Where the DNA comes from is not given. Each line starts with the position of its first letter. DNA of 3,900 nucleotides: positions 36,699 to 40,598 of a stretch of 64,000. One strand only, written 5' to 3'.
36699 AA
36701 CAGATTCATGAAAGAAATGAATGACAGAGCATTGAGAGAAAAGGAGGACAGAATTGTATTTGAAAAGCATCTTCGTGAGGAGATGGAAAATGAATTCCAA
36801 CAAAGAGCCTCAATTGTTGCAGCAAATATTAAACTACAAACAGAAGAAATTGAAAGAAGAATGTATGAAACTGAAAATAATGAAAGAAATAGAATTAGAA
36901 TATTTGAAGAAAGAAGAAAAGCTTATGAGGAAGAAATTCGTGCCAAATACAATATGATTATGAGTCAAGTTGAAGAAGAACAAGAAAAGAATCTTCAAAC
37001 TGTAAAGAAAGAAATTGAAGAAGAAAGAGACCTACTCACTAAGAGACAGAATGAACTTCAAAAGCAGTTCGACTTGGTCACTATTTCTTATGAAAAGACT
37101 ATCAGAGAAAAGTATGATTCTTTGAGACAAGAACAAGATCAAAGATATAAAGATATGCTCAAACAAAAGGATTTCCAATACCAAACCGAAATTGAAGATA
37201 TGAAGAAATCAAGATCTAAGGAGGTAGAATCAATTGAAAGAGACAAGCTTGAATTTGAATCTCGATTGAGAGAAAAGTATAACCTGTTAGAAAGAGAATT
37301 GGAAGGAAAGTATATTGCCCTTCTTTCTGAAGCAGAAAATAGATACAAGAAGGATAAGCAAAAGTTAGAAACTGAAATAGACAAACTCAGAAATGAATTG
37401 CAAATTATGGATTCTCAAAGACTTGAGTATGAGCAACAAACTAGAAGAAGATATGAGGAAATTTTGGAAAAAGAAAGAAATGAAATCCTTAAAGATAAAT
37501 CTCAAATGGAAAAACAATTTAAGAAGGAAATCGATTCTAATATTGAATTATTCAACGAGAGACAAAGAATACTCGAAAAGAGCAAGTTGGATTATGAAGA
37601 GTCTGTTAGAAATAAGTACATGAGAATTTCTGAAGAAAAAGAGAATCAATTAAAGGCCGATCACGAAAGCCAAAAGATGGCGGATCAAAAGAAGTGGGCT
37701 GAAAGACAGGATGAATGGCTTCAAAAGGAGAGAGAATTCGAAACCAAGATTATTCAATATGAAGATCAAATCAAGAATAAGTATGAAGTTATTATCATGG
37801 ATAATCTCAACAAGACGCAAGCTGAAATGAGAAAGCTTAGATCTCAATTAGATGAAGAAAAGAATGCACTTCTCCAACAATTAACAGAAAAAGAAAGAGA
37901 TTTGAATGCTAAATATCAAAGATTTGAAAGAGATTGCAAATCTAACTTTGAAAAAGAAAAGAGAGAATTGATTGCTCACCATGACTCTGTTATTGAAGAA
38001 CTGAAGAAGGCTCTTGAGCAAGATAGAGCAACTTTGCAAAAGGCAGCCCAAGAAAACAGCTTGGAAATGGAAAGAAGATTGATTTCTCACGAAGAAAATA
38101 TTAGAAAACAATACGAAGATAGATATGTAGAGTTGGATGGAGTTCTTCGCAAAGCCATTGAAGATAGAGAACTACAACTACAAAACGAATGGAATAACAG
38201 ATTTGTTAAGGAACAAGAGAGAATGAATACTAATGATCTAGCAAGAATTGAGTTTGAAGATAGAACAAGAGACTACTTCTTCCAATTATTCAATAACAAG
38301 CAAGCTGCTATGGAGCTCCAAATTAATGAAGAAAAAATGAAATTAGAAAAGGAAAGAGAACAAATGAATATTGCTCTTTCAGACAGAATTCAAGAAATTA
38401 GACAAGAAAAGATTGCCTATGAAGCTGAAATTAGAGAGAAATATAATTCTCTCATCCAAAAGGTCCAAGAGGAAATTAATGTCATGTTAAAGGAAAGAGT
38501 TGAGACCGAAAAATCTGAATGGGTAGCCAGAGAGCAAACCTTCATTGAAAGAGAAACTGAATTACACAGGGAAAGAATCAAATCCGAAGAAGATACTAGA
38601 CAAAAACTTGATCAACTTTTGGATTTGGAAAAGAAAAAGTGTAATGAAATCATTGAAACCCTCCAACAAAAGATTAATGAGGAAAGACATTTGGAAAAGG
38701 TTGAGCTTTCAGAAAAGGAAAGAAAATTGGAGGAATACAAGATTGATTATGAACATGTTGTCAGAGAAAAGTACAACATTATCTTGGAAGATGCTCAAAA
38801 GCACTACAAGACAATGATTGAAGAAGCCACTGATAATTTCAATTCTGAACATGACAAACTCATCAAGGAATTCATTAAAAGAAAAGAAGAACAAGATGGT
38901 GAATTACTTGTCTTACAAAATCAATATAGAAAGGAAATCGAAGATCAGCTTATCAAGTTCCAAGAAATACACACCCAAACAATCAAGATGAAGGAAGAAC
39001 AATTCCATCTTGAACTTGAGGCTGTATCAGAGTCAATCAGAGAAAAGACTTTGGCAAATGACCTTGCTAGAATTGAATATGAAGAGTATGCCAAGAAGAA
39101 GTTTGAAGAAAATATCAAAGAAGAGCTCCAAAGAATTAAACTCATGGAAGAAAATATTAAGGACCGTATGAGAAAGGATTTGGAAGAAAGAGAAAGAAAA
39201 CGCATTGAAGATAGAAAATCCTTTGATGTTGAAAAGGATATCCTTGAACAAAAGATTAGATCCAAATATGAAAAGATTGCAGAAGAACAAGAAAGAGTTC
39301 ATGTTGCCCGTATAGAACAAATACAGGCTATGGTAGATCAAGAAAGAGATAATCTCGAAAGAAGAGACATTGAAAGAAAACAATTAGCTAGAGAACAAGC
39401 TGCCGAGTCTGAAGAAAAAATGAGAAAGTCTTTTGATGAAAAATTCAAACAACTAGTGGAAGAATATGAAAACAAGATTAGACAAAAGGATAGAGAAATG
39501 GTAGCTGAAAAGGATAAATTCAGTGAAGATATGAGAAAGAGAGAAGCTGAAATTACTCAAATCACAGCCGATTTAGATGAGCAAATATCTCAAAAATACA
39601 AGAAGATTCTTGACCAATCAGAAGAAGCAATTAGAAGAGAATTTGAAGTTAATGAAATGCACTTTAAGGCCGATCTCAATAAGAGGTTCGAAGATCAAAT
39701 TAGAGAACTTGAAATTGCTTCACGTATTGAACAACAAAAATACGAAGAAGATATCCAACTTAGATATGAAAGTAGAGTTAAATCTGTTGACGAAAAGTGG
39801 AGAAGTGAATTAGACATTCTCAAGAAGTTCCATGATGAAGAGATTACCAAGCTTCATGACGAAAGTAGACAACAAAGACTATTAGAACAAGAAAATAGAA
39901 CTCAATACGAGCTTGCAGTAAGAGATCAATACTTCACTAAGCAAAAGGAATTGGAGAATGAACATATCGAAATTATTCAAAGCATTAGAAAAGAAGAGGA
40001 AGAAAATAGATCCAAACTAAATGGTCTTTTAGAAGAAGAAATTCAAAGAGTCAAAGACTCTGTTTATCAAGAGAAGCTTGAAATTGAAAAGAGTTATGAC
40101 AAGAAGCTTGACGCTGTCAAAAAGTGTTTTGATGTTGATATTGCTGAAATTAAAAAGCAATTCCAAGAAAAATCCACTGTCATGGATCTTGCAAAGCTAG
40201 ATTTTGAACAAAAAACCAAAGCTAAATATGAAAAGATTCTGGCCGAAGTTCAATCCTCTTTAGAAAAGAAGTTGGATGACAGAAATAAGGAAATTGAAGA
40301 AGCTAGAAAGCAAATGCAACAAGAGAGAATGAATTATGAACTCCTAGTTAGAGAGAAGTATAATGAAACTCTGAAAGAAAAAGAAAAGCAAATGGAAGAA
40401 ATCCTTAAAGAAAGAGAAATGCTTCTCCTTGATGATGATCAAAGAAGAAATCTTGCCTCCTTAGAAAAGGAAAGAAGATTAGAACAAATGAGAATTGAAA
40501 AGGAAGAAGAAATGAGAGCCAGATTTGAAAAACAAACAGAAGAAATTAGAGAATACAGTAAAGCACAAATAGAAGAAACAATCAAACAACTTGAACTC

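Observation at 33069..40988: Single-exon 7.9-kb gene for a 2639-aa hyper-charged repetitive coiled-coil / single-alpha-helix protein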

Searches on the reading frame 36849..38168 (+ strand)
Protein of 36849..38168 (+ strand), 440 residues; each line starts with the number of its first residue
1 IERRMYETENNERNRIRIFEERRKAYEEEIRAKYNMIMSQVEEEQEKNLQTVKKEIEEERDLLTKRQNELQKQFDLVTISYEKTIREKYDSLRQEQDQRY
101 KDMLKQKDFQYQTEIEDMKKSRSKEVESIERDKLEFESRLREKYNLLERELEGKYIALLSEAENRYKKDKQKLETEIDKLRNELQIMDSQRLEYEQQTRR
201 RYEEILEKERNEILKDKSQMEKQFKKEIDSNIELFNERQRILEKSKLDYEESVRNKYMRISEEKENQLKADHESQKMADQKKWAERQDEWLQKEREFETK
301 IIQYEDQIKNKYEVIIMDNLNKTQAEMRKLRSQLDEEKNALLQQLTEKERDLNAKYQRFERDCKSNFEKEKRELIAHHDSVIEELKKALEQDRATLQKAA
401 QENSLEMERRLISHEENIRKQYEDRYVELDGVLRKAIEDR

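Call 84: predict_structure(protein=window:36849-38168:+)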
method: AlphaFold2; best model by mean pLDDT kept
length: 440 residues; sequences in the alignment: 1
mean_pLDDT: 79.6   pTM: 0.21
mean pLDDT of the five models: 79.6, 76.9, 75.7, 74.0, 71.5
residues with pLDDT >= 90: 41; 70-90: 340; 50-70: 24; < 50: 35
segments of 3 or more residues with pLDDT < 50: 121-129, 256-277
pLDDT, mean of each block of 10 residues (from residue 1): 71 83 86 87 86 89 92 88 88 87 84 63 45 79 89 87 90 91 89 86 86 83 84 84 76 54 42 48 71 79 79 79 76 83 84 86 85 84 82 75 78 83 84 76
secondary structure, 60 per line:
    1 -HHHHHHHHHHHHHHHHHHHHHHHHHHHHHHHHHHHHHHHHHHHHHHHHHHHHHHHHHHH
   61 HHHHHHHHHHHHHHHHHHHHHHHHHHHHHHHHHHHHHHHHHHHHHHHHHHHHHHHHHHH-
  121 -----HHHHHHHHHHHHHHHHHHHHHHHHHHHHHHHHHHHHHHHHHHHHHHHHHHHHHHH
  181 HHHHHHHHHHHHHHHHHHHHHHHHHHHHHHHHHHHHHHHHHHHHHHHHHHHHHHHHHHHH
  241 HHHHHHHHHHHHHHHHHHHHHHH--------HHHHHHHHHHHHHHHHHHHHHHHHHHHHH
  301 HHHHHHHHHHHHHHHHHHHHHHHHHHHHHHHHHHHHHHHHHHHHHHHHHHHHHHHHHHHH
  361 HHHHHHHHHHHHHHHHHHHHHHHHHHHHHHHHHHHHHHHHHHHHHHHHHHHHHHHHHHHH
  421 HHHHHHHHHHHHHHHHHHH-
elements in order: H2-119 H126-263 H272-439

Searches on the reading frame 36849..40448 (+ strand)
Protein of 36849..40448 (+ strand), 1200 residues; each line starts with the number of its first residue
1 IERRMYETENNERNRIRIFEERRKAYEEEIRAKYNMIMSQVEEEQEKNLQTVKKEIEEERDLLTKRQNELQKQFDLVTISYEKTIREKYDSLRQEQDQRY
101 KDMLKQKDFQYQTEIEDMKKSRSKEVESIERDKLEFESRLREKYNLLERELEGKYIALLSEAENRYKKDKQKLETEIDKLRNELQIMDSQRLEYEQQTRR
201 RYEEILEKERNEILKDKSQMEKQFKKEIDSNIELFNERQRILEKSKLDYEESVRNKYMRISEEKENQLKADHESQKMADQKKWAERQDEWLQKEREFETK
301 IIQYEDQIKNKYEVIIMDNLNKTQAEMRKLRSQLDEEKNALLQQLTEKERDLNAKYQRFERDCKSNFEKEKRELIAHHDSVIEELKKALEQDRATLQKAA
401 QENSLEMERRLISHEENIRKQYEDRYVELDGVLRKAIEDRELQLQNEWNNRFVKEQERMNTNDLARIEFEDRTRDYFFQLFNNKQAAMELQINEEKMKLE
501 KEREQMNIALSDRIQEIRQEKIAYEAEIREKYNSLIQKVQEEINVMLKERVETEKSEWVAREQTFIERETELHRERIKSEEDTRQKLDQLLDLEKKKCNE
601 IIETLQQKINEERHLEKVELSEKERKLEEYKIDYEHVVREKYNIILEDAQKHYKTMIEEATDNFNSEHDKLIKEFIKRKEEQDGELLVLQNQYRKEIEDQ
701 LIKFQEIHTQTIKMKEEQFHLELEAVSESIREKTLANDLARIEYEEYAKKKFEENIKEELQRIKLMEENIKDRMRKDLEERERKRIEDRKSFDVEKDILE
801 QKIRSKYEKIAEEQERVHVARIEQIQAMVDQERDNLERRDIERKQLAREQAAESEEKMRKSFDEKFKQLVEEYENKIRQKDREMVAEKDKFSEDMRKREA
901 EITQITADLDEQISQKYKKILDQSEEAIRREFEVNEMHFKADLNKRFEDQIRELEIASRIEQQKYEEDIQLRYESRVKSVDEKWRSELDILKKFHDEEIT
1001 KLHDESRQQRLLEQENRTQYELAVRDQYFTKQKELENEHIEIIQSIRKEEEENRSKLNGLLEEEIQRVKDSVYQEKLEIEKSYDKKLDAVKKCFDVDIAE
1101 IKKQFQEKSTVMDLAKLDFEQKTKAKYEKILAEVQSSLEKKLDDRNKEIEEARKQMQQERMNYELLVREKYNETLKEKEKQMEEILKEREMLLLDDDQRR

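Call 30: search_protein_representatives(protein=window:36849-40448:+)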
Query: 1200 residues. Proteins with E-value up to 0.001 (for the whole library): 4; up to 1e-10: 2; up to 1e-30: 0. The best 4 are listed.
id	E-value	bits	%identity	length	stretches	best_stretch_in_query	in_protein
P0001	2.7e-28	115.2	32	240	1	750-981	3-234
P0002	5.7e-14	67.7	30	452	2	1090-1200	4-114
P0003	1.3e-10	56.6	23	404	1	622-1001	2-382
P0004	3.7e-08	48.5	20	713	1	358-982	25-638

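Call 34: search_protein_families(library=pfam, proteins=[P0001, P0002, P0003, P0004], max_evalue=1)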
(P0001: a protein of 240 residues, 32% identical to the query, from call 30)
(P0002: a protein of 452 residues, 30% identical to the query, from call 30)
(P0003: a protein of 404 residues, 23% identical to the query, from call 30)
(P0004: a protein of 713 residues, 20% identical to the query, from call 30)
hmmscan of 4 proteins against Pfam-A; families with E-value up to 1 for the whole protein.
P0001 (240 aa): 2 families
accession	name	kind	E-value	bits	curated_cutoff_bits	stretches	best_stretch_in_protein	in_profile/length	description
PF10004.14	DUF2247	-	0.027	14.6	25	1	21-85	93-157/158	Uncharacterized protein conserved in bacteria (DUF2247)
PF14013.11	MT0933_antitox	-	0.028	15.1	27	0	50-72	24-46/49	MT0933-like antitoxin protein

P0002 (452 aa): 2 families
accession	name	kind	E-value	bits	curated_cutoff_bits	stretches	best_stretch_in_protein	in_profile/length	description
PF03999.17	MAP65_ASE1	-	0.04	13.1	26.9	1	83-432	111-438/477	Microtubule associated protein (MAP65/ASE1 family)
PF08331.15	QueG_DUF1730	-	0.49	10.8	25.1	1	189-218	39-68/77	Epoxyqueuosine reductase QueG, DUF1730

P0003 (404 aa): 0 families

P0004 (713 aa): 0 families

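Call 36: find_encoding_contigs(protein=P0002, flank=10000, max_places=4)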
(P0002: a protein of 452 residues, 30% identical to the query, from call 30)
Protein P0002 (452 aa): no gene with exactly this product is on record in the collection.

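Call 40: list_cluster_members(proteins=[P0001, P0002, P0003, P0004])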
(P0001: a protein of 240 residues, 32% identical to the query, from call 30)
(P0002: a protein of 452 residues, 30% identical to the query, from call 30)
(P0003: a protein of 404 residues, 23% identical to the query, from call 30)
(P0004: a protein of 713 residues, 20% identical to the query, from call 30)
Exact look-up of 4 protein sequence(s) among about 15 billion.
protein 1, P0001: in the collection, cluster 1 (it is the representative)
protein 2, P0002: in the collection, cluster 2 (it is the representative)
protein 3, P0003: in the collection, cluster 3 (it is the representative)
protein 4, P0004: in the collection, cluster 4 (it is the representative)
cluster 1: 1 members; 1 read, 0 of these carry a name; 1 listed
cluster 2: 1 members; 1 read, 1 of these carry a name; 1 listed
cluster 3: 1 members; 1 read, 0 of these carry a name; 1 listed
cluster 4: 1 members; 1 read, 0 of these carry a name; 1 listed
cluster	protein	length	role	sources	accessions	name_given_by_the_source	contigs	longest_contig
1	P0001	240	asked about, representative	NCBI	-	-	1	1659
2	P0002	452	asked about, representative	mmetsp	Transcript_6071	Transcript_6071/g.22972 ORF Transcript_6071/g.22972 Transcript_6071/m.22972 type:complete ...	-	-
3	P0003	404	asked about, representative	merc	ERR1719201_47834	-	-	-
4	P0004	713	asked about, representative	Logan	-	-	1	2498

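Call 41: find_encoding_contigs(protein=P0001, flank=5000, max_places=3)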
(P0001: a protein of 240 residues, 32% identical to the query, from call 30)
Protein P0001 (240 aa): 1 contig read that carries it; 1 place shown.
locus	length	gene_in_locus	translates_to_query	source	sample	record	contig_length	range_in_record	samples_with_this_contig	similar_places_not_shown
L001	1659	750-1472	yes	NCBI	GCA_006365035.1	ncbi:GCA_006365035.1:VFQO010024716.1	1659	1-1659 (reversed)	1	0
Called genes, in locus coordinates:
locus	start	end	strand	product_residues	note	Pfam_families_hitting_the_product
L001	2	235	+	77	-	?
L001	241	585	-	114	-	-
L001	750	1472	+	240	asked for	-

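Call 42: find_encoding_contigs(protein=P0004, flank=5000, max_places=3)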
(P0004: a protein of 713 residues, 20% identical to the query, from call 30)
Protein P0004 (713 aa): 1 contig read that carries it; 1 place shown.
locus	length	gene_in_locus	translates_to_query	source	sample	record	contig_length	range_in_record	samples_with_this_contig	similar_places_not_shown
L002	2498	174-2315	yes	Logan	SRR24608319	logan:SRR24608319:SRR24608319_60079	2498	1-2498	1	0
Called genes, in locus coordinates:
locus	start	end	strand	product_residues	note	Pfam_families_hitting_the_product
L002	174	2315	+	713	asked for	-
